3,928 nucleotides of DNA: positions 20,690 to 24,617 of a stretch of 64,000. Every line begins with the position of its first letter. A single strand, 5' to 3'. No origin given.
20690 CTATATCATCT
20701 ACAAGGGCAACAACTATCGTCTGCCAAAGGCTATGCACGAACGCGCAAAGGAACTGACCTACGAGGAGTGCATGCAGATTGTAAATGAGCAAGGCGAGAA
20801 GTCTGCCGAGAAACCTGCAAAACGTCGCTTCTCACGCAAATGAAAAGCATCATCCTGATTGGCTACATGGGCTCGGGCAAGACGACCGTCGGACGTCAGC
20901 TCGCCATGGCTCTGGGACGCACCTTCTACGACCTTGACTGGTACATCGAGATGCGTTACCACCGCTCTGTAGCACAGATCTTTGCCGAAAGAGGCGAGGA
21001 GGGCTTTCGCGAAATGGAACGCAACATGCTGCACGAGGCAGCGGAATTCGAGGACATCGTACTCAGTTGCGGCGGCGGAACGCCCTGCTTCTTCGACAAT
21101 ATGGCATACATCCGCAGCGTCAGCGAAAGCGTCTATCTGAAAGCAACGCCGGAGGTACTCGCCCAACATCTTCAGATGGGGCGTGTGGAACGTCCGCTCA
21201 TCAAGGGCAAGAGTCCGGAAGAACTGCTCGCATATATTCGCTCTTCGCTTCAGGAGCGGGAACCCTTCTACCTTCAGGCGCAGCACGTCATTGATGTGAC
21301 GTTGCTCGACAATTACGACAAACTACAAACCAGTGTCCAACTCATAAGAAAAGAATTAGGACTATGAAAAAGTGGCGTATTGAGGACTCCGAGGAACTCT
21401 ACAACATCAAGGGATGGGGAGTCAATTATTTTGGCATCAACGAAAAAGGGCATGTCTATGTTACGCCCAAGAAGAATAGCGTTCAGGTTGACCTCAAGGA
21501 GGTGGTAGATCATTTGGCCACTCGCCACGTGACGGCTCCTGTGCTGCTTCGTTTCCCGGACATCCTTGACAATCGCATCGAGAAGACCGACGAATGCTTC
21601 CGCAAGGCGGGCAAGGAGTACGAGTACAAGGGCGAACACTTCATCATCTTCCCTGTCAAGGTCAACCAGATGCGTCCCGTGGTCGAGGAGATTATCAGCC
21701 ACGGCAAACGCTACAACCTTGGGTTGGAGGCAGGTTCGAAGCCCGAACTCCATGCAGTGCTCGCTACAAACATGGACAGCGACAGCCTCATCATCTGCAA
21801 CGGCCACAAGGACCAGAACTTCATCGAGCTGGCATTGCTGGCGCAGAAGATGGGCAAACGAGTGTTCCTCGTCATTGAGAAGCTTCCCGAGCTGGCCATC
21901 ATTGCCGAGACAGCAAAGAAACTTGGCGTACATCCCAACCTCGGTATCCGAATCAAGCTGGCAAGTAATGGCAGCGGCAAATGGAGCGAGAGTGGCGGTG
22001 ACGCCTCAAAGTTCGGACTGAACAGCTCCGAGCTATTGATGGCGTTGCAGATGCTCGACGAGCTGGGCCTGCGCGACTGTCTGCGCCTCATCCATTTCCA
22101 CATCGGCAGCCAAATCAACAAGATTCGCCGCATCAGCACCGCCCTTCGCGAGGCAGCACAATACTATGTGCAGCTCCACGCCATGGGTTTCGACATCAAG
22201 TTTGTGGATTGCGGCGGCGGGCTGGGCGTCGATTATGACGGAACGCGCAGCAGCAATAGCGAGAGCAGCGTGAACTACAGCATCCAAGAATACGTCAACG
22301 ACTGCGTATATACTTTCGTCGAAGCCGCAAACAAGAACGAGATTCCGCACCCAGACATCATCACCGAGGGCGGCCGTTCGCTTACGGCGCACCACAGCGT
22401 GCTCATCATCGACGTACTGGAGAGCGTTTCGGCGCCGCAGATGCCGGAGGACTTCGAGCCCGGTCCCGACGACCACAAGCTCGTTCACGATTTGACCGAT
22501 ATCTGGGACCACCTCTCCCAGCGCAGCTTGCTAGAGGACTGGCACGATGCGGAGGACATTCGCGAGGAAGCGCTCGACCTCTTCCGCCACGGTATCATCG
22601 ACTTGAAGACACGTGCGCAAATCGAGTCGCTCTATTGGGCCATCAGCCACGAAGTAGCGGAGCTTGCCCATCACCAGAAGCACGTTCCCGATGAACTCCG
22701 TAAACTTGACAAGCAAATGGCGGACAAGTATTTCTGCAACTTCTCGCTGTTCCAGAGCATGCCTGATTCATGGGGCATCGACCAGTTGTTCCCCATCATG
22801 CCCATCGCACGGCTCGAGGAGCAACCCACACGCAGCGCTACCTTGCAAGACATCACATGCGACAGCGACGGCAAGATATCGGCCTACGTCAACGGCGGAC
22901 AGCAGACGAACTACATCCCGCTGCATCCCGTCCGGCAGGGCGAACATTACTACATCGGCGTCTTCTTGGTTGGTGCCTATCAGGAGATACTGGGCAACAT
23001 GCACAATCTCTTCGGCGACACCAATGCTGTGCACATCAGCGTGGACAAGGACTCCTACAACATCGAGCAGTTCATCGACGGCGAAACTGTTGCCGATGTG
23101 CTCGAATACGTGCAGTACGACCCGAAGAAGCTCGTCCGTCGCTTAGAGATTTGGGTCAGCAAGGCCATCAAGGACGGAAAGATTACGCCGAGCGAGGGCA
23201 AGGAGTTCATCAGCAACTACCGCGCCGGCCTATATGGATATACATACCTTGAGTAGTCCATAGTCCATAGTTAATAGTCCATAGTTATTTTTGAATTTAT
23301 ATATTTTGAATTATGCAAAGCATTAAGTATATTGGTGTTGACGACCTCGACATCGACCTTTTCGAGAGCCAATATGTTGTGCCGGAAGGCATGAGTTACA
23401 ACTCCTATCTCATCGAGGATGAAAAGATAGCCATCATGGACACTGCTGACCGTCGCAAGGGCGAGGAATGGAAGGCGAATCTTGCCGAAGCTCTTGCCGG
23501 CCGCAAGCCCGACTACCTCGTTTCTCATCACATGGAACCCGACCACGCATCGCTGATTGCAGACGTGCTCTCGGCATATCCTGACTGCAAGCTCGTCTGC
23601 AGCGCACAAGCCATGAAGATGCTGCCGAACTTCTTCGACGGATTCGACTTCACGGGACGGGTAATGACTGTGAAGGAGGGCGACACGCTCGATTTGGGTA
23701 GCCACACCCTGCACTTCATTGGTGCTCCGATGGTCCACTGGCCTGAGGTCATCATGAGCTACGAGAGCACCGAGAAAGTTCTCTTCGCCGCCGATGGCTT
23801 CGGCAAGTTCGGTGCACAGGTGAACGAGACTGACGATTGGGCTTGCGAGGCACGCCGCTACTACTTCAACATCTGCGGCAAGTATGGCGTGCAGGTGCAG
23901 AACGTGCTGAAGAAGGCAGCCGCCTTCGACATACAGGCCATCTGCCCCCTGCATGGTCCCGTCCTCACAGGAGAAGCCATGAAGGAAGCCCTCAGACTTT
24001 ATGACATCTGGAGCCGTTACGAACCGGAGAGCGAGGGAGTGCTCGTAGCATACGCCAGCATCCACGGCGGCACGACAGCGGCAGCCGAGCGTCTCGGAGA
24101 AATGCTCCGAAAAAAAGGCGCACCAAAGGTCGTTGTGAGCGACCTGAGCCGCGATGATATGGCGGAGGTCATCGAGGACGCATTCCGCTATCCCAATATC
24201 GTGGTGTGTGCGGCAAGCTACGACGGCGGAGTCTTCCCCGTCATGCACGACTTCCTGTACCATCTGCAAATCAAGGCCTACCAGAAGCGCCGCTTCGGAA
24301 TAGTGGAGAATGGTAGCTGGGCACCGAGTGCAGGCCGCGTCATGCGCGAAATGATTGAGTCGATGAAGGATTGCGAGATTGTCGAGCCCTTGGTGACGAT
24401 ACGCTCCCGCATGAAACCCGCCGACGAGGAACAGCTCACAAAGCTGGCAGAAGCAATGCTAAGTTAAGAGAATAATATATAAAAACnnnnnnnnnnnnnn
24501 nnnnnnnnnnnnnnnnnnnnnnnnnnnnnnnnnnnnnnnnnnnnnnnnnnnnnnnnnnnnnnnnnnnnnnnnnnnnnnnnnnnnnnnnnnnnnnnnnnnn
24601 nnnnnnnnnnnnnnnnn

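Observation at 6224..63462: A shared vocabulary of AT-rich tandem heptamers seeded at more than 30 sites in a GC-rich window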

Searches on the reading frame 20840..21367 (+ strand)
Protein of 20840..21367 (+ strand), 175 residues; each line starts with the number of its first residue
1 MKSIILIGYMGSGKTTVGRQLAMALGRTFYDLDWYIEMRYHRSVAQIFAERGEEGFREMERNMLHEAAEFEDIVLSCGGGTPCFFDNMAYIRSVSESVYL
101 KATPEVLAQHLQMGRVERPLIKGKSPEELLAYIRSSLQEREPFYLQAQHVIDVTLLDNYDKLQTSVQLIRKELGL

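Call 12: search_protein_families(library=pfam, proteins=[window:20840-21367:+])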
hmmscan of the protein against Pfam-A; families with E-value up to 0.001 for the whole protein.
window:20840-21367:+ (175 aa): 4 families
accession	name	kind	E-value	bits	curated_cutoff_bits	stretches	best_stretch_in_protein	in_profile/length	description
PF01202.28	SKI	-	5.5e-41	140.8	22.1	1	10-154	1-142/159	Shikimate kinase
PF13238.12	AAA_18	-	9.3e-08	33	29.4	1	4-122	1-119/128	AAA domain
PF13401.12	AAA_22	-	7e-05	23.6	27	0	3-48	7-51/130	AAA domain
PF13189.12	Cytidylate_kin2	-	0.00023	21.8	28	1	9-92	7-71/176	Cytidylate kinase-like family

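Call 61: find_encoding_contigs(protein=window:20840-21367:+, flank=10000, max_places=10)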
Protein window:20840-21367:+ (175 aa): 18 contigs read that carry it; 10 places shown.
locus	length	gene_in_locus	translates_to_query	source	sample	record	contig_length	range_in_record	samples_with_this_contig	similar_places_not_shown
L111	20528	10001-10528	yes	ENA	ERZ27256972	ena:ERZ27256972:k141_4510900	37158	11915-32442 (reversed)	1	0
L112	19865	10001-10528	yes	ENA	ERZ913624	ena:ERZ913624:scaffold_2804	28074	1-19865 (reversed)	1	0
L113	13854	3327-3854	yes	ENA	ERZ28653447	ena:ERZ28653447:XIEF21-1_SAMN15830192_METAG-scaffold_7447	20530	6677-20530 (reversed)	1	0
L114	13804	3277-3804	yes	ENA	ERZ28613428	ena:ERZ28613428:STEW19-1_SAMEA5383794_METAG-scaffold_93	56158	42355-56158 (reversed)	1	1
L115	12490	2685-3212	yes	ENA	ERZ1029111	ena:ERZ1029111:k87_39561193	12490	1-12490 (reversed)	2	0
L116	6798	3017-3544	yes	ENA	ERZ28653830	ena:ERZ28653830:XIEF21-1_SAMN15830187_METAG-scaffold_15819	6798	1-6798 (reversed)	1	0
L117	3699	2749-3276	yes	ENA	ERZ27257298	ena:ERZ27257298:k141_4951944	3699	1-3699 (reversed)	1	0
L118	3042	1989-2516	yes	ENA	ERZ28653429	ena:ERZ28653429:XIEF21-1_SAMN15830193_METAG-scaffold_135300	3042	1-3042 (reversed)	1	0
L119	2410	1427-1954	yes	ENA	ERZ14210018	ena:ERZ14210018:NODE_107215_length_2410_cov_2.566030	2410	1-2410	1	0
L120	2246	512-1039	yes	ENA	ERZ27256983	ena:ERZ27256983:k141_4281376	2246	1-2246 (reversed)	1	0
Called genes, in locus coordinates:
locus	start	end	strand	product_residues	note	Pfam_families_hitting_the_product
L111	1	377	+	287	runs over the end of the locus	PF02673:BacA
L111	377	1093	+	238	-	PF01509:TruB_N, PF16198:TruB_C_2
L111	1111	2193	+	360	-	PF02547:Queuosine_synth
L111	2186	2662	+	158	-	PF01288:HPPK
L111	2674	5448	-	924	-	-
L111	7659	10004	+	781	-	PF01751:Toprim, PF01131:Topoisom_bac, PF13368:Toprim_C_rpt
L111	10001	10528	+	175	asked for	PF13238:AAA_18, PF01202:SKI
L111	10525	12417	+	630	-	PF02784:Orn_Arg_deC_N, PF17810:Arg_decarb_HB, PF17944:Arg_decarbox_C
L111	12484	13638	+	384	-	PF19583:ODP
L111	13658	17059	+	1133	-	PF13306:LRR_5, PF13402:Peptidase_M60, PF13306:LRR_5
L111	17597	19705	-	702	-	PF02469:Fasciclin (faint)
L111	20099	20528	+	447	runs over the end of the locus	PF03051:Peptidase_C1_2, PF00112:Peptidase_C1 (faint)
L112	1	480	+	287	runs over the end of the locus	PF02673:BacA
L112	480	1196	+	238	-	PF01509:TruB_N, PF16198:TruB_C_2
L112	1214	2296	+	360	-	PF02547:Queuosine_synth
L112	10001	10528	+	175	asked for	PF13238:AAA_18, PF01202:SKI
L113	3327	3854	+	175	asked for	PF13238:AAA_18, PF01202:SKI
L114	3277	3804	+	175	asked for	PF13238:AAA_18, PF01202:SKI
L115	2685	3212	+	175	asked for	PF13238:AAA_18, PF01202:SKI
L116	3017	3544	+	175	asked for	PF13238:AAA_18, PF01202:SKI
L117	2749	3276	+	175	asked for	PF13238:AAA_18, PF01202:SKI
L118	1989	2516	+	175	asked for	PF13238:AAA_18, PF01202:SKI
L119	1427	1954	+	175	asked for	PF13238:AAA_18, PF01202:SKI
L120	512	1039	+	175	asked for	PF13238:AAA_18, PF01202:SKI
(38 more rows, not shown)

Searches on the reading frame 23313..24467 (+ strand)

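Call 12: search_protein_families(library=pfam, proteins=[window:23313-24467:+])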
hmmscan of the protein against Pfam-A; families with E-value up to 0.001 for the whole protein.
window:23313-24467:+ (384 aa): 3 families
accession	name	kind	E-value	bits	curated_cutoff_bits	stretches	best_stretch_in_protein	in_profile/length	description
PF19583.5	ODP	-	7.2e-17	62.3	27.2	1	28-215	2-194/194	ODP family beta lactamase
PF00753.33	Lactamase_B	-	5.4e-05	23.7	22.7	1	29-162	6-150/196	Metallo-beta-lactamase superfamily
PF00258.30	Flavodoxin_1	-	0.00082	20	25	0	245-309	1-62/143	Flavodoxin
